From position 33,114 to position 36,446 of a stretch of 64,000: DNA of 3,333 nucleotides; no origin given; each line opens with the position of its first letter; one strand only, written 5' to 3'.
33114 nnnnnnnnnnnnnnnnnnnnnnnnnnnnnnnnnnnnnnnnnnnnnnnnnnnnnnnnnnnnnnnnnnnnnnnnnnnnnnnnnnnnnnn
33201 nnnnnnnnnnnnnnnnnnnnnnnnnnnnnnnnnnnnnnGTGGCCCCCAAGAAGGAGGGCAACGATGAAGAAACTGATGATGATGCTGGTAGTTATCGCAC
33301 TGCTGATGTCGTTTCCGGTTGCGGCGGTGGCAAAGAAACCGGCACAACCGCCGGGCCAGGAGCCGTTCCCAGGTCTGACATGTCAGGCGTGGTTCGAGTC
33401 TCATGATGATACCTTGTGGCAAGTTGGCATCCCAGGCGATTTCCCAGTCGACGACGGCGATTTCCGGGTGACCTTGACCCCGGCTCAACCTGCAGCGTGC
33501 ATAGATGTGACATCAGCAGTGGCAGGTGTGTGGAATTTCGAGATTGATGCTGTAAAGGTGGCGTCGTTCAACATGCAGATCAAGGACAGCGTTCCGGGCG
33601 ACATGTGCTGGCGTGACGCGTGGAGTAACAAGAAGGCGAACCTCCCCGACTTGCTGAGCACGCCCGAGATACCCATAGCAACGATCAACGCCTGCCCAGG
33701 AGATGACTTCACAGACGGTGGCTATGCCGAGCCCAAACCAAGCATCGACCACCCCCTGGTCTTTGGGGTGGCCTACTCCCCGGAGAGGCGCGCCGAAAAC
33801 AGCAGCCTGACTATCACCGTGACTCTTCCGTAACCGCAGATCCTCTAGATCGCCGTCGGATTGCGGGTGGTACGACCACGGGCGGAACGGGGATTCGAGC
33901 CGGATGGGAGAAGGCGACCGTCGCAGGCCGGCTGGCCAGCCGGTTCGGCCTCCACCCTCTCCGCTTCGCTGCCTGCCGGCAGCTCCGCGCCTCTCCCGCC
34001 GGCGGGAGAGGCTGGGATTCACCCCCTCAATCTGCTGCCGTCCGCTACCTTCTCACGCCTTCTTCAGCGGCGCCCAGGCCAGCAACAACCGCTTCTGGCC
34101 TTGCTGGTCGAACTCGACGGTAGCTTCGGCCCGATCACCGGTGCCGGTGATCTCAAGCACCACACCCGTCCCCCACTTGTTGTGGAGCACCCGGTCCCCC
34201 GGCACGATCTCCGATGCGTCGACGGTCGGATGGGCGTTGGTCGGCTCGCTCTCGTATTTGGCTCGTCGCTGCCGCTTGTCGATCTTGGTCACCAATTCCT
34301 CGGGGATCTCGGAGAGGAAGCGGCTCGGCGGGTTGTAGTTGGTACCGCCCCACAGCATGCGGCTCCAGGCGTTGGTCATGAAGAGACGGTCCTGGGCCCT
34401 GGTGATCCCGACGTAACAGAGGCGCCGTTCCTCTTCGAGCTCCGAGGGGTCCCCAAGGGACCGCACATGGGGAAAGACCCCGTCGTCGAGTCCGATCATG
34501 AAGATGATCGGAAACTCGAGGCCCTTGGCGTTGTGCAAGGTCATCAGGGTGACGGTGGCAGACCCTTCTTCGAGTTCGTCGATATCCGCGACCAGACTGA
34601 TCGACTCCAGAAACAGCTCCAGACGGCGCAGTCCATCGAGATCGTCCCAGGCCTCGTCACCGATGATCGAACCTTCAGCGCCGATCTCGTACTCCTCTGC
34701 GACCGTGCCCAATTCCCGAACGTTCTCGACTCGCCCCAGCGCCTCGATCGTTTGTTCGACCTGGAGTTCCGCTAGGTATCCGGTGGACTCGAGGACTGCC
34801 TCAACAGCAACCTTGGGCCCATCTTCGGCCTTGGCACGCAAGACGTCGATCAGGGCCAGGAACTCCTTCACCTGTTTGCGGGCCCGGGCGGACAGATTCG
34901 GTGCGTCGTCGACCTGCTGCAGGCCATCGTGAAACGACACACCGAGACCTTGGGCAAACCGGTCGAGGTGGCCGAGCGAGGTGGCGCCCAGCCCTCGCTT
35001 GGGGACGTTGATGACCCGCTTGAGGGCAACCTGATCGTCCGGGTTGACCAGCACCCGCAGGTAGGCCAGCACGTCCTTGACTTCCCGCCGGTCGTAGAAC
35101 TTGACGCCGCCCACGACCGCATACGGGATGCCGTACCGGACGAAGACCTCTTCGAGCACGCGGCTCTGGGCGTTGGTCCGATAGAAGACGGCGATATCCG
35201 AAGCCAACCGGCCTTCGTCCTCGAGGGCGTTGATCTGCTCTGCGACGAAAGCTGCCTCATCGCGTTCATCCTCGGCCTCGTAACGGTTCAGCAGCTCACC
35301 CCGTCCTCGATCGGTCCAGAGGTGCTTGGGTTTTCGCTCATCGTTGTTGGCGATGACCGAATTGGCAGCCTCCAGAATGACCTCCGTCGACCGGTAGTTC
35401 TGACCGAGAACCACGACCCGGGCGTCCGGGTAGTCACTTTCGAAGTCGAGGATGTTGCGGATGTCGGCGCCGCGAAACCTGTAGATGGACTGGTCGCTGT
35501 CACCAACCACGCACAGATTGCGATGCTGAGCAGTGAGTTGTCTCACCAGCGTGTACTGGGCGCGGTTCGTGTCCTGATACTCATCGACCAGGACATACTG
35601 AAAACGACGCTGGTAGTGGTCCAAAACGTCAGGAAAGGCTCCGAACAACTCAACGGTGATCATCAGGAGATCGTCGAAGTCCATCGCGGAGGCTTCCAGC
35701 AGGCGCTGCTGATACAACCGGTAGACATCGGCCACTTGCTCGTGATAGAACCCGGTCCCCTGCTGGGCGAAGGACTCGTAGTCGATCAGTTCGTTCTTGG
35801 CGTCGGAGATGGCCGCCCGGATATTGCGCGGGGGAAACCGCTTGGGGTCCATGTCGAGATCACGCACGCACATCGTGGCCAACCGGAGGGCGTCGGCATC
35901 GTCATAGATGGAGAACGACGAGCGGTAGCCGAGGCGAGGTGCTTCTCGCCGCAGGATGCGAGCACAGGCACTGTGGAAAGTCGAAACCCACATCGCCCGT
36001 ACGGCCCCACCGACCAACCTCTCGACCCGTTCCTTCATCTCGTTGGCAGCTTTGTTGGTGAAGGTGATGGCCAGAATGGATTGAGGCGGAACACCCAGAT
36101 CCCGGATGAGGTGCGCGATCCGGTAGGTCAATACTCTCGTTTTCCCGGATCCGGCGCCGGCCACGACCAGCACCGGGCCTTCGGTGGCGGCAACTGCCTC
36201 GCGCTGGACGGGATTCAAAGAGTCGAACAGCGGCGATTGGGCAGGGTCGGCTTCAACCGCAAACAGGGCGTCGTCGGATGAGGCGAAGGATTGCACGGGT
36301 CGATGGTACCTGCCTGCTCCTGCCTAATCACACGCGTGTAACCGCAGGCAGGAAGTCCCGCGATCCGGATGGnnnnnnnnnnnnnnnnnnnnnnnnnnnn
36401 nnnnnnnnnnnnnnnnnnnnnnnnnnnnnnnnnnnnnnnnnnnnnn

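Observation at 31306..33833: ECF sigma factor co-transcribed with an anti-sigma-like membrane protein bearing an extracytoplasmic BNR/Asp-box repeat domain, followed by a low-GC secreted protein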

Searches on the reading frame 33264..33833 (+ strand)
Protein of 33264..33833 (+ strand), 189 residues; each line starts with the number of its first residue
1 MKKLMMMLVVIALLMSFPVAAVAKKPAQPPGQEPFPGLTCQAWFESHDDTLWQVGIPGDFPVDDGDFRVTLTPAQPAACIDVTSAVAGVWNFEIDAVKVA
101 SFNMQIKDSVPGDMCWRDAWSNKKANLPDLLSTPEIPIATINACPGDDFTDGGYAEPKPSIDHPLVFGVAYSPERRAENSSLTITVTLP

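Call 3: search_protein_families(library=pfam, proteins=[window:33264-33833:+], max_evalue=1)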
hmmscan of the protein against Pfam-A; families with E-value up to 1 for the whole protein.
window:33264-33833:+ (189 aa): 0 families

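Call 4: search_protein_families(library=ncbifam, proteins=[window:33264-33833:+], max_evalue=1)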
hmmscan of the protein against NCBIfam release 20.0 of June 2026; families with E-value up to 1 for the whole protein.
window:33264-33833:+ (189 aa): 1 family
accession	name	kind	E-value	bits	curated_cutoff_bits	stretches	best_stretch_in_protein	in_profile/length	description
NF053838.1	hit_Bd0108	equivalog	0.21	12.1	40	1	1-34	1-36/94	predatory lifecycle switch protein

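Call 7: find_homologous_proteins(query=window:33264-33830:+)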
Query window:33264-33830:+ (189 aa): 9 proteins with E <= 0.001 among 78 candidates.
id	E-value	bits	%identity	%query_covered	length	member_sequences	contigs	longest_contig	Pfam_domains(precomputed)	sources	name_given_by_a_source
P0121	7.0e-118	409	94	100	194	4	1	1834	-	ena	-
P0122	5.3e-56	207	62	100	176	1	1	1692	-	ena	-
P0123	5.4e-54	201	60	100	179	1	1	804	-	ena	-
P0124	5.6e-53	197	57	100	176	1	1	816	-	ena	-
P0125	1.6e-46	176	51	100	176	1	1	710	-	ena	-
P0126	1.8e-35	140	46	100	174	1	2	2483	-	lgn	-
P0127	4.4e-33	133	68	56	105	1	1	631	-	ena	-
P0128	1.0e-30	125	46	88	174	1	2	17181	-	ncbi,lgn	-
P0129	9.4e-30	122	60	56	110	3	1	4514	-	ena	-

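Call 33: find_encoding_contigs(protein=P0128, flank=6000, max_places=3)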
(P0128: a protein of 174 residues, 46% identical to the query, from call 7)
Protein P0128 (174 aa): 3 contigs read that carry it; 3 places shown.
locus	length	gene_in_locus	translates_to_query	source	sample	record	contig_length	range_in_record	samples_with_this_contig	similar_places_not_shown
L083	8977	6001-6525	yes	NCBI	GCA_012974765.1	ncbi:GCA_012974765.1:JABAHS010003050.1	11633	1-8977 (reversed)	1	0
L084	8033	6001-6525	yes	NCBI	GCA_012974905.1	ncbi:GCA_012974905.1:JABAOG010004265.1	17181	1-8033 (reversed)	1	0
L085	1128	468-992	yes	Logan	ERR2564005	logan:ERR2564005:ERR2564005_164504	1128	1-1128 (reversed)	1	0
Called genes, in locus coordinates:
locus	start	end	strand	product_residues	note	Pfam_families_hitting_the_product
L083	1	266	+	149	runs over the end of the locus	PF04542:Sigma70_r2, PF08281:Sigma70_r4_2, PF04545:Sigma70_r4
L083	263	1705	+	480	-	PF25852:DUF6242_C (faint)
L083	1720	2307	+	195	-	-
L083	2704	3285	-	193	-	-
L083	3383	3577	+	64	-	PF08281:Sigma70_r4_2, PF04545:Sigma70_r4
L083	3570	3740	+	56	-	-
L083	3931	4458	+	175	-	PF07638:Sigma70_ECF (weak), PF04542:Sigma70_r2, PF08281:Sigma70_r4_2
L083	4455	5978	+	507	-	PF25852:DUF6242_C (faint)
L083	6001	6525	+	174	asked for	-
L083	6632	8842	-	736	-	PF00580:UvrD-helicase, PF13245:AAA_19, PF13604:AAA_30 (faint), PF01443:Viral_helicase1 (faint), PF13361:UvrD_C, PF13538:UvrD_C_2, PF21196:PcrA_UvrD_tudor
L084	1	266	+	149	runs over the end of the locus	PF04542:Sigma70_r2, PF08281:Sigma70_r4_2, PF04545:Sigma70_r4 (weak)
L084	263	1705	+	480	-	PF25852:DUF6242_C (faint)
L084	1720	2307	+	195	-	-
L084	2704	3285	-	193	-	-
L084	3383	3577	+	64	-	PF08281:Sigma70_r4_2, PF04545:Sigma70_r4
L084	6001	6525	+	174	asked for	-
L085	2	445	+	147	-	?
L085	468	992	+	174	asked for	-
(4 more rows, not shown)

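Call 34: find_encoding_contigs(protein=P0121, flank=6000, max_places=3)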
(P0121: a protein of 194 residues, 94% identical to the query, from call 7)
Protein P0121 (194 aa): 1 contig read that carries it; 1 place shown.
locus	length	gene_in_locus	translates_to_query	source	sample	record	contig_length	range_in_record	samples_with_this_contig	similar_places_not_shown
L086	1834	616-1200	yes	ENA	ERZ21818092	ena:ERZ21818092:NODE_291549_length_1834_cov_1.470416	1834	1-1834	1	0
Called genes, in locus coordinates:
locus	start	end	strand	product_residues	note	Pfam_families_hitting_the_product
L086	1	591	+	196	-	?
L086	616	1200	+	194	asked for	-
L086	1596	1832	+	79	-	?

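Call 40: predict_structure(alignment_id=A3)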
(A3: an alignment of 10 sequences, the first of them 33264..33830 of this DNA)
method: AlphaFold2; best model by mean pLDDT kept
length: 189 residues; sequences in the alignment: 10
mean_pLDDT: 75.2   pTM: 0.69
mean pLDDT of the five models: 75.2, 71.7, 71.0, 61.7, 60.4
residues with pLDDT >= 90: 61; 70-90: 66; 50-70: 30; < 50: 32
segments of 3 or more residues with pLDDT < 50: 2-4, 16-34, 147-155
pLDDT, mean of each block of 10 residues (from residue 1): 52 49 42 61 78 88 90 93 83 93 86 82 83 84 52 49 82 89 94
secondary structure, 60 per line:
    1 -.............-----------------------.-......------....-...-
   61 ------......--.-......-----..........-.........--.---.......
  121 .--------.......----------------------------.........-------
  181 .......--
elements in order: H2-14 H40-45 E52-55 E67-72 E77-82 E88-97 E99-107 E114-121 E130-136 E165-173 E181-187

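Call 43: fold_search(model_id=the predicted structure, library=pdb)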
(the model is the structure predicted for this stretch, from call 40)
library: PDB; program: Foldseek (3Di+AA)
matches with E <= 10: 1182; with E <= 0.001: 0
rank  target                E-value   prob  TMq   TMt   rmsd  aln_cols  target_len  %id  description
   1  8ayz_A                3.2e-03  0.98  0.31  0.23   9.9       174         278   11  Poliovirus type 2 (strain MEF-1) virus-like particle in complex with capsid binder compound 17 (released 2022-12-07)
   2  9kr4_A                3.6e-03  1.00  0.38  0.32   8.2       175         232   12  Enterovirus B 75 (released 2025-12-24)
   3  1pm4_A                8.7e-03  0.99  0.35  0.51   4.7       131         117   11  Crystal structure of Yersinia pseudotuberculosis-derived mitogen (YPM) (released 2004-01-27)
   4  6lap_A                9.2e-03  0.97  0.33  0.29   9.2       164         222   12  Cryo-EM structure of echovirus 11 A-particle at pH 7.4 (released 2020-10-07)
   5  6hbh_A                9.2e-03  0.91  0.30  0.27   8.7       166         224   11  Echovirus 18 A-particle (released 2019-03-20)
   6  8pxt_A                1.0e-02  1.00  0.39  0.14   5.8       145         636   15  Targeting extended blood antigens by Akkermansia muciniphila enzymes unveils a missing link for generating universal d (released 2024-02-28)
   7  6ilo_A                1.1e-02  0.94  0.33  0.28   9.0       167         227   11  Cryo-EM structure of empty Echovirus 6 particle at PH 7.4 (released 2019-05-15)
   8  8k11_A                1.1e-02  0.93  0.34  0.26   6.6       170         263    9  SID1 transmembrane family member 2 (released 2024-07-10)
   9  9f59_A                1.2e-02  0.93  0.31  0.26  10.0       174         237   11  Poliovirus type 2 (strain MEF-1) stabilised virus-like particle (PV2 SC6b) from a mammalian expression system. (released 2025-01-29)
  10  5fwv                  1.2e-02  0.91  0.30  0.22   5.7       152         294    8  Wnt modulator Kremen crystal form III at 3.2A (released 2016-07-20)
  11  8pxu_B                1.2e-02  1.00  0.40  0.14   5.9       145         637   15  Targeting extended blood antigens by Akkermansia muciniphila enzymes unveils a missing link for generating universal d (released 2024-02-28)
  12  4dzg                  1.3e-02  0.96  0.34  0.49   5.2       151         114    7  Crystal structure of Aeromonas hydrophila PliG, a periplasmic lysozyme inhibitor of g-type lysozyme (released 2012-06-13)
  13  3x0t_A                1.3e-02  0.87  0.28  0.41   6.6       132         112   10  Crystal structure of PirA (released 2015-08-26)
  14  8k35_A                1.3e-02  0.20  0.19  0.06  19.4       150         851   13  Structure of the bacteriophage lambda tail tip complex (released 2023-11-15)
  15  5tsk                  1.4e-02  0.89  0.32  0.28   9.2       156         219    8  Molecular Dynamics Flexible Fitting Model of Coxsackievirus A16 empty Procapsid VP1 Subunit (released 2017-02-01)
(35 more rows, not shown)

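Call 70: search_protein_representatives(alignment_id=A3)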
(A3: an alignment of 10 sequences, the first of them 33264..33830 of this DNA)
Query: 10 sequences, 172 profile positions. Proteins with E-value up to 0.001 (for the whole library): 149; up to 1e-10: 57; up to 1e-30: 4. The best 149 are listed.
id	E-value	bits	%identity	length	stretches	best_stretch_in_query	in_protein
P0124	5.1e-86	303.0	-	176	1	1-172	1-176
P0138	5.5e-75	267.1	-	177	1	1-172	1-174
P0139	3.7e-50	186.3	-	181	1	1-172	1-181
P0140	8.7e-43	162.3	-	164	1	1-172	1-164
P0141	4.3e-26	107.9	-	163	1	93-172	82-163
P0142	3.0e-23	98.7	-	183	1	1-155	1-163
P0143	4.4e-23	98.1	-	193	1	1-172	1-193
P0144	2.4e-22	95.7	-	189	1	1-172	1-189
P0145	5.3e-19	84.8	-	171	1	4-172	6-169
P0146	8.3e-19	84.2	-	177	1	1-156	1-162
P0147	1.2e-18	83.7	-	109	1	1-59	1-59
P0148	2.2e-18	82.8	-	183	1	2-172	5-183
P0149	2.6e-18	82.6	-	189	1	1-172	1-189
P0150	1.6e-17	80.0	-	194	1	1-152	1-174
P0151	4.7e-17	78.5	-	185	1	3-172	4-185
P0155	2.2e-16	76.3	-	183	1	1-172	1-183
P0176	4.9e-13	65.4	-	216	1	1-172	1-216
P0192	2.9e-11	59.7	-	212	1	1-172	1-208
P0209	3.8e-09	52.8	-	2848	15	109-155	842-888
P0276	2.6e-04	37.0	-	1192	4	46-108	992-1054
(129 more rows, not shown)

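Call 71: find_encoding_contigs(protein=P0143, flank=4000, max_places=2)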
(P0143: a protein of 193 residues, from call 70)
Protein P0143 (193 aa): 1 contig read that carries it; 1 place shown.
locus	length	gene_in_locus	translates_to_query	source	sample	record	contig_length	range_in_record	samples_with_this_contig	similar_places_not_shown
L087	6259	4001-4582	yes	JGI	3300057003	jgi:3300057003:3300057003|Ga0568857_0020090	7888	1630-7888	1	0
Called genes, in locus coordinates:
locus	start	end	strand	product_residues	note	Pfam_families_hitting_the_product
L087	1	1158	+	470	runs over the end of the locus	-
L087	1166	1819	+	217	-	-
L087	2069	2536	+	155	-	PF08281:Sigma70_r4_2, PF04545:Sigma70_r4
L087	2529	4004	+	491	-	-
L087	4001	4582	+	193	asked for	-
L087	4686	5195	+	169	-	PF08281:Sigma70_r4_2, PF04545:Sigma70_r4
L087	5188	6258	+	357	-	?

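Call 72: find_encoding_contigs(protein=P0155, flank=4000, max_places=2)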
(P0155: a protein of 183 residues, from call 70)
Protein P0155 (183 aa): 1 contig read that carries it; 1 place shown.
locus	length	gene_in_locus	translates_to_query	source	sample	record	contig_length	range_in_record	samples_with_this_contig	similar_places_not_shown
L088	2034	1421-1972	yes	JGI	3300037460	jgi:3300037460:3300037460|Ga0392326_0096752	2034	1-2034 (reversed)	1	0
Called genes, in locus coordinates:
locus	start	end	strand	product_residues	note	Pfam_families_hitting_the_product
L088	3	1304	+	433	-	?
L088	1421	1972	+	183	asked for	-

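Call 73: find_encoding_contigs(protein=P0192, flank=4000, max_places=2)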
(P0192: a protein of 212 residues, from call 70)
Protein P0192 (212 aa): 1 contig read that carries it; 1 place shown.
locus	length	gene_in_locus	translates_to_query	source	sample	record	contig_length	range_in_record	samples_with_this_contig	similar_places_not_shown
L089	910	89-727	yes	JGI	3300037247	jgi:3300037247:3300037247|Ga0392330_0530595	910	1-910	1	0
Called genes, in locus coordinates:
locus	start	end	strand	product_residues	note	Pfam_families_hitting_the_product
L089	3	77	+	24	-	?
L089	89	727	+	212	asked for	-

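Call 82: search_protein_families(library=pfam, proteins=[P0209, P0276], max_evalue=0.001)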
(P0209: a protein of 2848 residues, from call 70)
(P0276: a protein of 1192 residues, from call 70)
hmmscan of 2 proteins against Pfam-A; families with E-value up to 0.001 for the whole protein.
P0209 (2848 aa): 4 families
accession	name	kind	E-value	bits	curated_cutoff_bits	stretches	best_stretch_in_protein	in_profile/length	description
PF17803.7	Cadherin_4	-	2.9e-104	342.1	25.1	16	853-922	2-71/71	Bacterial cadherin-like domain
PF01839.29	FG-GAP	-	9.1e-49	163.1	22.1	7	82-120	2-37/37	FG-GAP repeat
PF00353.25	HemolysinCabind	-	3.6e-09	36.9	23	2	580-615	1-36/36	RTX calcium-binding nonapeptide repeat (4 copies)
PF13517.12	FG-GAP_3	-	8.1e-08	33.2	26.9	0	162-245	1-61/61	FG-GAP-like repeat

P0276 (1192 aa): 12 families
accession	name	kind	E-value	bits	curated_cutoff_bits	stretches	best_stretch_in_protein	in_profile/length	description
PF19077.6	Big_13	-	2e-72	240.6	27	7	445-532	15-100/102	Bacterial Ig-like domain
PF17936.7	Big_6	-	6.3e-47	158.2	27.6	6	667-717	11-60/83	Bacterial Ig domain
PF16640.11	Big_3_5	-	3.7e-13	50.3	35.5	0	581-616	31-66/88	Bacterial Ig-like domain (group 3)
PF11589.14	DUF3244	-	7.1e-11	42.4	25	0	1002-1047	40-86/96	Domain of unknown function (DUF3244)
PF03785.20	Peptidase_C25_C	-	9.7e-10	38.6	25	0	676-717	23-61/79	Peptidase family C25, C terminal ig-like domain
PF15418.12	DUF4625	-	2.2e-08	34.9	27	0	827-850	104-127/131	Domain of unknown function (DUF4625)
PF23722.1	Beta-sand_DEX1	-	7.1e-07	30.2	27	0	508-535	19-46/99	DEX1 beta-sandwich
PF16405.10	DUF5013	-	8.6e-07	29.7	28.5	0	499-531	67-98/149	Domain of unknown function (DUF5013)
PF12245.14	Big_3_2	-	5.3e-05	23.8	23.3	0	827-851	90-118/122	Bacterial Ig-like domain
PF14347.11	DUF4399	-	0.00028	21.6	28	0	499-525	54-80/91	Domain of unknown function (DUF4399)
PF13088.12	BNR_2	-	0.00058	19.7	31.4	0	785-876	214-275/277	BNR repeat-like domain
PF16403.11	Bact_surface_Ig-like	-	0.0009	19.7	27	0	828-849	46-67/71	Bacterial surface protein, Ig-like domain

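Call 83: find_encoding_contigs(protein=P0176, flank=4000, max_places=2)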
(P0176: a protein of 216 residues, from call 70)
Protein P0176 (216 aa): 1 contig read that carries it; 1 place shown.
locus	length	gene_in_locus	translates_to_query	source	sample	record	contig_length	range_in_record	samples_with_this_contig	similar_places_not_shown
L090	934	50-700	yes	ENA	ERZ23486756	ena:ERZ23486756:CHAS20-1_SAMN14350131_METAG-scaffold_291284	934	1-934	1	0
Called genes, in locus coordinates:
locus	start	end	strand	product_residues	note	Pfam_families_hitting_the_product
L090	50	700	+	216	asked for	-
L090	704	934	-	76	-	?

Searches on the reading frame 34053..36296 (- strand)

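Call 79: search_protein_families(library=pfam, proteins=[window:34053-36296:-], max_evalue=0.00001)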
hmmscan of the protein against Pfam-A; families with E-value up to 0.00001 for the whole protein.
window:34053-36296:- (747 aa): 6 families
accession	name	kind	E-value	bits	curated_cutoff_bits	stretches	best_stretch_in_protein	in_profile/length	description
PF00580.27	UvrD-helicase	-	2.1e-95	319.9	23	1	27-290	1-271/271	UvrD/REP helicase N-terminal domain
PF13361.12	UvrD_C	-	8.4e-75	252.8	25.6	1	295-642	1-347/350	UvrD-like helicase C-terminal domain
PF13245.12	AAA_19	-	3e-26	92.6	25.1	1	31-275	1-134/134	AAA domain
PF21196.3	PcrA_UvrD_tudor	-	5.8e-15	55.3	23.9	1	700-746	2-48/48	PcrA/UvrD tudor domain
PF13538.12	UvrD_C_2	-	3.8e-08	33.5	27.4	1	582-640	2-51/52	UvrD-like helicase C-terminal domain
PF13604.12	AAA_30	-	5.4e-08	33.2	27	0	27-92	2-67/191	AAA domain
